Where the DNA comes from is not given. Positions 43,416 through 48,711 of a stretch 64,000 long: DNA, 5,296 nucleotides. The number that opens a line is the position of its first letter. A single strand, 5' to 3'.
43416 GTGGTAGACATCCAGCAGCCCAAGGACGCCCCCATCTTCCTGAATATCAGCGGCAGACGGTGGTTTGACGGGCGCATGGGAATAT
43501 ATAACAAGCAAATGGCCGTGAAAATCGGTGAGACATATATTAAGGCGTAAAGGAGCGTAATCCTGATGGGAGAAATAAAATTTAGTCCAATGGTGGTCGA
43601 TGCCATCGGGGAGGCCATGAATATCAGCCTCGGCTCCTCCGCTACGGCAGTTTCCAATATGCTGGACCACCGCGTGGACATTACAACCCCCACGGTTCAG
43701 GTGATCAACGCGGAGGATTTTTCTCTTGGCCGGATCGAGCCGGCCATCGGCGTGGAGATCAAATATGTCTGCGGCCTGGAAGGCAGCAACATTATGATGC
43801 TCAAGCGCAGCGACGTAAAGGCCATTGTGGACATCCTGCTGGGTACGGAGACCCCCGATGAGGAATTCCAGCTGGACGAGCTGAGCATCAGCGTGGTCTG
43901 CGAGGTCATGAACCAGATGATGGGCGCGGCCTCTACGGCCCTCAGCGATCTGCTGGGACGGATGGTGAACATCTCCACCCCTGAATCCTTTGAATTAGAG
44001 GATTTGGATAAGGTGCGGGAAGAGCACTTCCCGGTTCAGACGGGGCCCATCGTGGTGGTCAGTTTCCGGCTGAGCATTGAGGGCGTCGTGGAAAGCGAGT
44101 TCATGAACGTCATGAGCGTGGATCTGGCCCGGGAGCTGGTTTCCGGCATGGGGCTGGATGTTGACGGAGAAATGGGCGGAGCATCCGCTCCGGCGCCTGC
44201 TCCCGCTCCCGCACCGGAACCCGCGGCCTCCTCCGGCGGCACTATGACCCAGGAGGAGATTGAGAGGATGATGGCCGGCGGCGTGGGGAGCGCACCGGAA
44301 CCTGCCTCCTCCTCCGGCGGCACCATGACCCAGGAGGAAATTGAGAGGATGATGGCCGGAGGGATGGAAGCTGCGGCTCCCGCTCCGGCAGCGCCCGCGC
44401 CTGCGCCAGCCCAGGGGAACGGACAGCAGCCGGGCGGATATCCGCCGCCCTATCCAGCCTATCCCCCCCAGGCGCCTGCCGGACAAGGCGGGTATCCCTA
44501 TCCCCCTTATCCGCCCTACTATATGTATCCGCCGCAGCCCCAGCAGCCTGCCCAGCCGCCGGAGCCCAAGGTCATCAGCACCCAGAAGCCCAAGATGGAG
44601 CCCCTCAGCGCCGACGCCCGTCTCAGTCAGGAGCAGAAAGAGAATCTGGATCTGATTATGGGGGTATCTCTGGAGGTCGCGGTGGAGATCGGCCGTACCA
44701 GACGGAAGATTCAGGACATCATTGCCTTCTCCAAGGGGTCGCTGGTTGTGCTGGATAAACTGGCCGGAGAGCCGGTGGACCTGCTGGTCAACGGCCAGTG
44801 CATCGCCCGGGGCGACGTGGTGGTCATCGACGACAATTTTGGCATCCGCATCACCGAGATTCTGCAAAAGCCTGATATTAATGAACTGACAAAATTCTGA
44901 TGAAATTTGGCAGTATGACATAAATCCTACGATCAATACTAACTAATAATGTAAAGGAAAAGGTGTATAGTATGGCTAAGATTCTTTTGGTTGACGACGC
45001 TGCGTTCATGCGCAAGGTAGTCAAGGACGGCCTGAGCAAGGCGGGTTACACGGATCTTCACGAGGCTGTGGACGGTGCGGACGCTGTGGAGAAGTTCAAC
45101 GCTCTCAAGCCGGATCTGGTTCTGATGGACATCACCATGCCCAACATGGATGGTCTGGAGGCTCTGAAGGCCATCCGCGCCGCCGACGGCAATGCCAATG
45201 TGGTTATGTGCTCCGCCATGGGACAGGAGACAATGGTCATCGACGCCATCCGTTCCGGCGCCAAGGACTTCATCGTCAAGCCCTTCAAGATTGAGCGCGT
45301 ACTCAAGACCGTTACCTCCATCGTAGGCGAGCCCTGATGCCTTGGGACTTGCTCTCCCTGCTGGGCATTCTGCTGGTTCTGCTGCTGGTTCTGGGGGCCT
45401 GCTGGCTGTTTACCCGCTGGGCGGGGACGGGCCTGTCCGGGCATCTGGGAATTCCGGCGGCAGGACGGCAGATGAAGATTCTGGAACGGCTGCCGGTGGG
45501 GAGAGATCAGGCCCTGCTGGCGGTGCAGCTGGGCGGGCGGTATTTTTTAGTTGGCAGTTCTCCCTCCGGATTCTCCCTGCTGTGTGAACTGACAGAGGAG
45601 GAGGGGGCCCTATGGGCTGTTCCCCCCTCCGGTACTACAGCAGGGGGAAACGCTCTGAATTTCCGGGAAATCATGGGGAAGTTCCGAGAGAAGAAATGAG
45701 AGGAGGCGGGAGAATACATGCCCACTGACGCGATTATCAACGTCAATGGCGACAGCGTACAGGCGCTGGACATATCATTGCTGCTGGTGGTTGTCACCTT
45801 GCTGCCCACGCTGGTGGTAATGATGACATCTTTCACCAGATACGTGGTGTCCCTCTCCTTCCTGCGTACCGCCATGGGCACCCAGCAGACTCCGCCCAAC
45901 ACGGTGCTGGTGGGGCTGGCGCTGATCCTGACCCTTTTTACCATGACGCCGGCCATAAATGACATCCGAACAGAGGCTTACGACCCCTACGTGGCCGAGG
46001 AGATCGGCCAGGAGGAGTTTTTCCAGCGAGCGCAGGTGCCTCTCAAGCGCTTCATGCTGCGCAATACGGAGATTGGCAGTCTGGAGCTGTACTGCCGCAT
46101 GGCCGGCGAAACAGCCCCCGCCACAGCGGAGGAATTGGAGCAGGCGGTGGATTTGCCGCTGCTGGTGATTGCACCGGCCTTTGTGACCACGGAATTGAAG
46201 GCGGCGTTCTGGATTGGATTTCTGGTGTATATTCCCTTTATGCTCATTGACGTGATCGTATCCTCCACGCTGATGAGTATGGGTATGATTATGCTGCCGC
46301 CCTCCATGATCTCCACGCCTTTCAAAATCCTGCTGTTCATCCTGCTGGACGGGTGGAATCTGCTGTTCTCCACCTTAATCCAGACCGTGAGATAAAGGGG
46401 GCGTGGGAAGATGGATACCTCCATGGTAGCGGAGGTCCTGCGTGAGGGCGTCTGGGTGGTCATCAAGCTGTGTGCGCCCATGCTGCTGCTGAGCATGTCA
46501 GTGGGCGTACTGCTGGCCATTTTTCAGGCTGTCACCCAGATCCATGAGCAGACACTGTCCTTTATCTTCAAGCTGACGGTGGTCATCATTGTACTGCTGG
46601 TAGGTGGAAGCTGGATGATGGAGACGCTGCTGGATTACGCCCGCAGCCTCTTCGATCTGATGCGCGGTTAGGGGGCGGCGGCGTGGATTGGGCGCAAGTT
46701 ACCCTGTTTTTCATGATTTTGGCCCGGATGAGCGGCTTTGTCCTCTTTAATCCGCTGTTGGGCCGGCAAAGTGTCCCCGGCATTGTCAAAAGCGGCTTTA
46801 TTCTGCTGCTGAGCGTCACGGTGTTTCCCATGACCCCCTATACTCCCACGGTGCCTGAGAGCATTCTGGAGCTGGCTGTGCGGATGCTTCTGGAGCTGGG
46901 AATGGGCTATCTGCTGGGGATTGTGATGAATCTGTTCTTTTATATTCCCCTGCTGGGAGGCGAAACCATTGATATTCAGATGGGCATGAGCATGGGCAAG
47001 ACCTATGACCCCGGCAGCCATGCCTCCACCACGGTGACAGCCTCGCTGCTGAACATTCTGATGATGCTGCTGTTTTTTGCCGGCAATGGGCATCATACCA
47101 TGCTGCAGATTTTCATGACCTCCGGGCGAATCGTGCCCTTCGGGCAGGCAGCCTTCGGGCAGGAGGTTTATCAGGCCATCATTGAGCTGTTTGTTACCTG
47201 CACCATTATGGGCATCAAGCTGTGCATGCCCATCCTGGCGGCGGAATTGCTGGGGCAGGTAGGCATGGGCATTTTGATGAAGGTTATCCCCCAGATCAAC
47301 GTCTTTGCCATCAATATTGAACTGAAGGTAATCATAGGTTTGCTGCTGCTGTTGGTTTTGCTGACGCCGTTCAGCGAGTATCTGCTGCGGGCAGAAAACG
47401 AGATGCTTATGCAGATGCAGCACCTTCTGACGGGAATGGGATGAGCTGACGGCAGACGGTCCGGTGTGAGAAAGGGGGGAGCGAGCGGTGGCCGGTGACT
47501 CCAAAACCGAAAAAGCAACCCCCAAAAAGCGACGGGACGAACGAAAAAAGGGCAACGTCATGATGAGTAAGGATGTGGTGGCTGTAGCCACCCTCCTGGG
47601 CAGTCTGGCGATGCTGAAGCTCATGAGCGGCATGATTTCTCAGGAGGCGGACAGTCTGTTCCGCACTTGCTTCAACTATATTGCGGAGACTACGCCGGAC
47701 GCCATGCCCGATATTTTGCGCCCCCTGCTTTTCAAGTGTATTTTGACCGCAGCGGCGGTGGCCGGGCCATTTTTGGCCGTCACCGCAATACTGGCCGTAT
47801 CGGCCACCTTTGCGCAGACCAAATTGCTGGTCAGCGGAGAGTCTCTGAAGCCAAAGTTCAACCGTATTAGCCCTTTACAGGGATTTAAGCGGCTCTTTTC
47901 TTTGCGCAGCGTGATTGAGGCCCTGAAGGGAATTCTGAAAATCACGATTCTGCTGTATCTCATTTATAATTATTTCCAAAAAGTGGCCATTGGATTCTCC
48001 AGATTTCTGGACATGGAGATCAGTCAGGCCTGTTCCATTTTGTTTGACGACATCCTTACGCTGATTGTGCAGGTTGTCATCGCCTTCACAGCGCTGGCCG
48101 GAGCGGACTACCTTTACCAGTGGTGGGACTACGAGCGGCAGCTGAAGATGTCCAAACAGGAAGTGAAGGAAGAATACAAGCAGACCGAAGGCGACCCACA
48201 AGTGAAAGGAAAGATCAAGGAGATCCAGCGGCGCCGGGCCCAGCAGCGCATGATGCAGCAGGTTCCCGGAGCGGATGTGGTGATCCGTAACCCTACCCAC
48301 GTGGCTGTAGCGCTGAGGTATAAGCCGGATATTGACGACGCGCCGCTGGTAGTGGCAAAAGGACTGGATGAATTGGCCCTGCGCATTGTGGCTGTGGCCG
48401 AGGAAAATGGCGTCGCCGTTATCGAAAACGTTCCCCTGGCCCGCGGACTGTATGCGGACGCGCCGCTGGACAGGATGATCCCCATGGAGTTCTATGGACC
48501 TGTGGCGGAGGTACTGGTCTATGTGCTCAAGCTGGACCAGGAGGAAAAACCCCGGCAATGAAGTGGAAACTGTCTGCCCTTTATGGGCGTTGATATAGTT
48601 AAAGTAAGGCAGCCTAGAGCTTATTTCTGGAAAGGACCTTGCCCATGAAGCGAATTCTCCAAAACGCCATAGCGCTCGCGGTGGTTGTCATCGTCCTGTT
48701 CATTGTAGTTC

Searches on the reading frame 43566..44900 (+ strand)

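Call 81: search_protein_families(library=pfam, proteins=[window:43566-44900:+], max_evalue=0.01)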
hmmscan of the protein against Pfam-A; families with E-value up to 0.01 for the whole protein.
window:43566-44900:+ (444 aa): 3 families
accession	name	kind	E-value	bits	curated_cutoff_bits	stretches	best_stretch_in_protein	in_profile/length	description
PF04509.17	CheC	-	2.3e-21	75.9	22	2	107-141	2-36/38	CheC-like family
PF01052.25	FliMN_C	-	1e-20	73.9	23.8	1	363-433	2-72/73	Type III flagellar switch regulator (C-ring) FliN C-term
PF13690.11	CheX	-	1.6e-06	28.5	27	0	72-147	12-78/94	Chemotaxis phosphatase CheX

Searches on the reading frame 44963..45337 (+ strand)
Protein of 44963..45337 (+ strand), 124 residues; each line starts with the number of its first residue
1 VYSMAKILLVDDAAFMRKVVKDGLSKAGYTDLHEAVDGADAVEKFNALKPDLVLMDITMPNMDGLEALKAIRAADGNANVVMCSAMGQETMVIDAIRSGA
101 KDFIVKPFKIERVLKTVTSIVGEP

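Call 81: search_protein_families(library=pfam, proteins=[window:44963-45337:+], max_evalue=0.01)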
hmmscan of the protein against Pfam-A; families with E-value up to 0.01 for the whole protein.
window:44963-45337:+ (124 aa): 1 family
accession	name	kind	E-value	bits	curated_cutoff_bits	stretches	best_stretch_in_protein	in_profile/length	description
PF00072.30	Response_reg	-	2.7e-30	105.2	30.2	1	7-117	1-110/111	Response regulator receiver domain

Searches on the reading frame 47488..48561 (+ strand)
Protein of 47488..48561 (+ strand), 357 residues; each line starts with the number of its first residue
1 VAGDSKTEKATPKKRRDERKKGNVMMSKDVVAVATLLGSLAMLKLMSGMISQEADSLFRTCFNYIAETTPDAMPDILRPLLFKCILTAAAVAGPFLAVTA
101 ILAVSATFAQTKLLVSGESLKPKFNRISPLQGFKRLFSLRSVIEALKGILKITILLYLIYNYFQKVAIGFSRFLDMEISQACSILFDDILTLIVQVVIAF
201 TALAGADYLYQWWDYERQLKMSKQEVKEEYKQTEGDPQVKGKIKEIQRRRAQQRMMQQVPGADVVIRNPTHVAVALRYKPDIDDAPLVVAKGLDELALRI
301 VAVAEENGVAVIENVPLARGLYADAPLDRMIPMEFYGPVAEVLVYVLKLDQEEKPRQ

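Call 5: search_protein_families(library=pfam, proteins=[window:47488-48561:+], max_evalue=0.001)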
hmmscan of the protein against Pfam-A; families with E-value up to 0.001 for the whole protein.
window:47488-48561:+ (357 aa): 1 family
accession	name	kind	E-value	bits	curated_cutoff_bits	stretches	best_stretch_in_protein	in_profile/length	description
PF01312.24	Bac_export_2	-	2.4e-119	398.9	24.4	1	5-346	2-335/335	FlhB HrpN YscU SpaS Family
